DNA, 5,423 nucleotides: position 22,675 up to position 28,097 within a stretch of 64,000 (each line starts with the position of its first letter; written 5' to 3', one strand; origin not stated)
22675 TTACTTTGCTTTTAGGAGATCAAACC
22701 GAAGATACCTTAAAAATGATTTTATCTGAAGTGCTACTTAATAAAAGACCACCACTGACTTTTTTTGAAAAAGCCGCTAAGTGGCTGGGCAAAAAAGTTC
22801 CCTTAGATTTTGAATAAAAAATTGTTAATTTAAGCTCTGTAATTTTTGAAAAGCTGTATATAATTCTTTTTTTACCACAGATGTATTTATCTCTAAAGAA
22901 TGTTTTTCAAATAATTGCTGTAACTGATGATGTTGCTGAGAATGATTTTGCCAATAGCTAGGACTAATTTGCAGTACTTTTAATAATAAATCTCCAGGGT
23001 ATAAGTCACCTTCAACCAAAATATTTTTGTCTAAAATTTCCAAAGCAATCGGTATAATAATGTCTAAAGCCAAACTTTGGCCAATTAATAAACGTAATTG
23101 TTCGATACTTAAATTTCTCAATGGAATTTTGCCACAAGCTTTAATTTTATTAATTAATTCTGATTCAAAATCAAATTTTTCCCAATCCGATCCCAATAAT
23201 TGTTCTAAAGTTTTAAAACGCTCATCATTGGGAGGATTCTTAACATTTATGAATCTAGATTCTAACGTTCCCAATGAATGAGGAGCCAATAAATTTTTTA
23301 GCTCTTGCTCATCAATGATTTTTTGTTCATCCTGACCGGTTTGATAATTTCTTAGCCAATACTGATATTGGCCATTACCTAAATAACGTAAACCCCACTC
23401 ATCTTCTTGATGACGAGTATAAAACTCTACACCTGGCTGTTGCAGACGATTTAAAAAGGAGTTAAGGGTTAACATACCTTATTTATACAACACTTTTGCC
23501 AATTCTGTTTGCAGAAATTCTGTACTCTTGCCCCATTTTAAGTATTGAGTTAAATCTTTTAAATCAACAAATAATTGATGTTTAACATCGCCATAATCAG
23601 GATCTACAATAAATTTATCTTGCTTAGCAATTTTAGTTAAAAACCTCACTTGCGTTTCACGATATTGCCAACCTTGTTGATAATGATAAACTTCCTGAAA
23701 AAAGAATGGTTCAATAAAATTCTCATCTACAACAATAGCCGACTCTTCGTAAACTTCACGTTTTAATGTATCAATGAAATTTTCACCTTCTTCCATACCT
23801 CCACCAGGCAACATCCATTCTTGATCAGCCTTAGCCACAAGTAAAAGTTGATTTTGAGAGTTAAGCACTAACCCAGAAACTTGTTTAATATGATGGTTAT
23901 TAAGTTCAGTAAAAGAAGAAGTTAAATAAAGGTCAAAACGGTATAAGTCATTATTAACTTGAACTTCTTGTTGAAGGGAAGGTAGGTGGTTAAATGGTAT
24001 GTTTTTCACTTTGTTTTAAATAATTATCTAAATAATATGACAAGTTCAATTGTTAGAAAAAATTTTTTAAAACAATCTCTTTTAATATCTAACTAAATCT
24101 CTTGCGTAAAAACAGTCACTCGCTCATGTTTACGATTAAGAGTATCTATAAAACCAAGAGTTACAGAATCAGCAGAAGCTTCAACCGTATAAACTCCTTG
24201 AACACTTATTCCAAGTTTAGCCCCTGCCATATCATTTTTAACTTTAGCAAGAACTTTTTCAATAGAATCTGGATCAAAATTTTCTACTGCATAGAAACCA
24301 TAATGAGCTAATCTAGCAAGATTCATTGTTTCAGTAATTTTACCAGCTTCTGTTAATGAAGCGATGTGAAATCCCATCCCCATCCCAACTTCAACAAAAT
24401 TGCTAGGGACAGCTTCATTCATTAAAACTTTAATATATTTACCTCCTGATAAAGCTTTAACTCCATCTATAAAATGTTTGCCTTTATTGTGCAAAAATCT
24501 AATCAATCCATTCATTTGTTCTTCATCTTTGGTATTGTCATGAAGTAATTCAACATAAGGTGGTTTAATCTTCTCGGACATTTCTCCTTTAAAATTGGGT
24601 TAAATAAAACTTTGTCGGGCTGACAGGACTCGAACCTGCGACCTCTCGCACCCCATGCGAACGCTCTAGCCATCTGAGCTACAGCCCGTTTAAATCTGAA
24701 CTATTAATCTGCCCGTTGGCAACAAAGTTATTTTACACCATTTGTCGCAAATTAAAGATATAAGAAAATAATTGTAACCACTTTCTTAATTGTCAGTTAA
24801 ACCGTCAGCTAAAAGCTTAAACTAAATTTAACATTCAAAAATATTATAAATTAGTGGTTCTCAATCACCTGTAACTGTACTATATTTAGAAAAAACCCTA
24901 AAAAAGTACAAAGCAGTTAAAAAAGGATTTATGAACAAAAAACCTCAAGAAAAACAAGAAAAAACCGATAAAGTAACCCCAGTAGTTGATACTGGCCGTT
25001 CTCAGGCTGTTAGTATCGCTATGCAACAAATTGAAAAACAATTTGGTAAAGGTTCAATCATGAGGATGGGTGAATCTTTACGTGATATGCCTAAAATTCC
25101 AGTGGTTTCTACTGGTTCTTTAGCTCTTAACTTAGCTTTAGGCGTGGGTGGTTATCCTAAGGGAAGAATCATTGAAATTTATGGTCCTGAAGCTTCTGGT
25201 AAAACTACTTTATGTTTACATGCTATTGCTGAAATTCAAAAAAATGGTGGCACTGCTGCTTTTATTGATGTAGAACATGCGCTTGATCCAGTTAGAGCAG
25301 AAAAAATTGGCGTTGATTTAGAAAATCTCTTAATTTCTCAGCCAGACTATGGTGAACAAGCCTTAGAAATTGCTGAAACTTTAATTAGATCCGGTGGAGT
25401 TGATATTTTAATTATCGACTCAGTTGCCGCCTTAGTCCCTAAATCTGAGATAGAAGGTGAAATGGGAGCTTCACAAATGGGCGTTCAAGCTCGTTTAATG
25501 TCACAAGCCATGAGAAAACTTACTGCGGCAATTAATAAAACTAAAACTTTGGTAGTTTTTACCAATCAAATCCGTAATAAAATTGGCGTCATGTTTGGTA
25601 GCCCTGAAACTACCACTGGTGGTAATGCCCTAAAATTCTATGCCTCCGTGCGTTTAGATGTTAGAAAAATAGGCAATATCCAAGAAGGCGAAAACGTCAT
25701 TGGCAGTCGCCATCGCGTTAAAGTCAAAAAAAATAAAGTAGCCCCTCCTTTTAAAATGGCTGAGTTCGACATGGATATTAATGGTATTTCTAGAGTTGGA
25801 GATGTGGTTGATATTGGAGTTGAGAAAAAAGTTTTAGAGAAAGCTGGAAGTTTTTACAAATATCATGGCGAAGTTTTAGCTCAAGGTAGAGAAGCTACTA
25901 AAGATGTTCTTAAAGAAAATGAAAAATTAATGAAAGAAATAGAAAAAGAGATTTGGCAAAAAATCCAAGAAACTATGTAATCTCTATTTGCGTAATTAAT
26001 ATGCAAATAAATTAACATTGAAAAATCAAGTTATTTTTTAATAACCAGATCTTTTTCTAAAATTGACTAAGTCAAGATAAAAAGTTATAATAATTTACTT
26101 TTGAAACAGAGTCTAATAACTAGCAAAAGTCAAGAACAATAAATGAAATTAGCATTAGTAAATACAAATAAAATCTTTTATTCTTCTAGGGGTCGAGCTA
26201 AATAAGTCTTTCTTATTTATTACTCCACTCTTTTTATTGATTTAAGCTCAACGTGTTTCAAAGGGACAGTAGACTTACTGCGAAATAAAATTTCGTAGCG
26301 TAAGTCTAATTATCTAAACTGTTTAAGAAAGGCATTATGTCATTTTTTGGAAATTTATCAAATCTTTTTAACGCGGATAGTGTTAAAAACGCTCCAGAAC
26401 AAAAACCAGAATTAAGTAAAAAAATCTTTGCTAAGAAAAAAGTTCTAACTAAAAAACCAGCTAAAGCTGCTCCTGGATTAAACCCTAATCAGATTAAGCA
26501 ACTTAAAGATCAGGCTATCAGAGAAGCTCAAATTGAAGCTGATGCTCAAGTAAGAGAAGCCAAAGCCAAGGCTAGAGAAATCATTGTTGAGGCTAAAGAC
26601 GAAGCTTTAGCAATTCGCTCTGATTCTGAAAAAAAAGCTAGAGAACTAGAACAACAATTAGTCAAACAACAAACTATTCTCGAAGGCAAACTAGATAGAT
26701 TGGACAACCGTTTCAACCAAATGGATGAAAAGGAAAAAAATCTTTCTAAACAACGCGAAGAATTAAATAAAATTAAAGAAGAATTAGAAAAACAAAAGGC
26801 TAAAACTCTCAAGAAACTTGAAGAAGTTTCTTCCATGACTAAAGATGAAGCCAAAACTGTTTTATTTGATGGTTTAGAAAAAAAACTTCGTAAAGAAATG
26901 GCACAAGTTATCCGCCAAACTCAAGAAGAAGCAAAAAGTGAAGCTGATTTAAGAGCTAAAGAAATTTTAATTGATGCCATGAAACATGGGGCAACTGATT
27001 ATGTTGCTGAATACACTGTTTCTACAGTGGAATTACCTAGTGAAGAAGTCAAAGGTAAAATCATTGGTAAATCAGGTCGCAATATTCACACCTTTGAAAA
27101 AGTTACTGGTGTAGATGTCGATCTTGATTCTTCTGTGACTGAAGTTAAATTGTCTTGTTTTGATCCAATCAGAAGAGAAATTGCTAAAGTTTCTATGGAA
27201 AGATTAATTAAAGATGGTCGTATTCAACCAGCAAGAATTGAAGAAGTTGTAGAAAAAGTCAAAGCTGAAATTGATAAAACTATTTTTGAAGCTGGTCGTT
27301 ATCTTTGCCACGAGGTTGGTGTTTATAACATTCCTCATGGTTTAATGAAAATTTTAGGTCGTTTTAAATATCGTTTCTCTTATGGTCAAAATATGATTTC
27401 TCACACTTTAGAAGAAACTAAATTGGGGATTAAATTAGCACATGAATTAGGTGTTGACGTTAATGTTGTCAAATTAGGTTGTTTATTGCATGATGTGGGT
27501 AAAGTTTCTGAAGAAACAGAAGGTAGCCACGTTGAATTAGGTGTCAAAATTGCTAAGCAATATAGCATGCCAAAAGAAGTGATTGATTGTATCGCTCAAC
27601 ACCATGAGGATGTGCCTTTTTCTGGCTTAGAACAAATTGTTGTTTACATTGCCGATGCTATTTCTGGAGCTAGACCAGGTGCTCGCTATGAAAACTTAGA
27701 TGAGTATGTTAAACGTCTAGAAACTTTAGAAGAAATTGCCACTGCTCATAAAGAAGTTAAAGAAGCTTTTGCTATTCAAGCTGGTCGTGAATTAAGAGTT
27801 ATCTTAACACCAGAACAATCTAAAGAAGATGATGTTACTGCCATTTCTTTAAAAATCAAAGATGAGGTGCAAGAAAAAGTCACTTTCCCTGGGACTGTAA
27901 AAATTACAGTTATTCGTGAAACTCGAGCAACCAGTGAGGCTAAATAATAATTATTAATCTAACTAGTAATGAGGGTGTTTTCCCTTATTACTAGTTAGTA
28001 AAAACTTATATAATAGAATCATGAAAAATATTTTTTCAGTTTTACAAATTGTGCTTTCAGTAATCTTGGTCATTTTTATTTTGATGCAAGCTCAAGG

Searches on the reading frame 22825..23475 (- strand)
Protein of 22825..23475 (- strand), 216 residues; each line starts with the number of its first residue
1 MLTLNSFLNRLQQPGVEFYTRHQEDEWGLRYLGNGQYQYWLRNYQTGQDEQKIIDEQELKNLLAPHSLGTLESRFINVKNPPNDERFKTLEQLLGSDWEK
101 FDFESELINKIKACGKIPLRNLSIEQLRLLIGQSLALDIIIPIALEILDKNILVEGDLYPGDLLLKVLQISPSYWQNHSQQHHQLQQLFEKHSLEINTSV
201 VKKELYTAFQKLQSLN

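Call 55: search_protein_families(library=pfam, proteins=[window:22825-23475:-], max_evalue=0.00001)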
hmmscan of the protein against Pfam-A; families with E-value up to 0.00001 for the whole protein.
window:22825-23475:- (216 aa): 1 family
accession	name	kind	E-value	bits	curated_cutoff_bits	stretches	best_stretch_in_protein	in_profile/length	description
PF18616.6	CdiI_3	-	5.5e-23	81.2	28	1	94-185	3-95/95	CDI immunity proteins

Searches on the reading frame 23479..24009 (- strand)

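Call 55: search_protein_families(library=pfam, proteins=[window:23479-24009:-], max_evalue=0.00001)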
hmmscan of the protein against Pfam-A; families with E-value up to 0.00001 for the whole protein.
window:23479-24009:- (176 aa): 1 family
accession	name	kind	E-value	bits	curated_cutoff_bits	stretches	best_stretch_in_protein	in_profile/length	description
PF00293.34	NUDIX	-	4e-12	46.7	21.1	1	42-155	4-119/134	NUDIX domain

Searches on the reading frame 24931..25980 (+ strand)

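Call 55: search_protein_families(library=pfam, proteins=[window:24931-25980:+], max_evalue=0.00001)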
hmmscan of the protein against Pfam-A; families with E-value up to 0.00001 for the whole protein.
window:24931-25980:+ (349 aa): 4 families
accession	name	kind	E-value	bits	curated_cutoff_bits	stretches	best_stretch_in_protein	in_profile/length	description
PF00154.27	RecA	-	1.9e-130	434.4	27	1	26-281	2-255/262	recA bacterial DNA recombination protein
PF21096.2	RecA_C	-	3.2e-19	69.2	27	1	290-345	1-56/57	RecA C-terminal domain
PF08423.17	Rad51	-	4.4e-12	46.2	22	1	58-246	7-211/244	Rad51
PF06745.19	ATPase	-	4.5e-07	29.9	26.6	0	72-134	13-78/231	KaiC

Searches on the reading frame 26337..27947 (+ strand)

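Call 55: search_protein_families(library=pfam, proteins=[window:26337-27947:+], max_evalue=0.00001)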
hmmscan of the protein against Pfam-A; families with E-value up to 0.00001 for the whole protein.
window:26337-27947:+ (536 aa): 2 families
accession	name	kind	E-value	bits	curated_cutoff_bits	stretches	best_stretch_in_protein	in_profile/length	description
PF12072.13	RNase_Y_N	-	2.3e-27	96.2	32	1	54-222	22-201/201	RNase Y N-terminal region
PF01966.28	HD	-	5.6e-15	56.1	22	1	354-443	2-114/116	HD domain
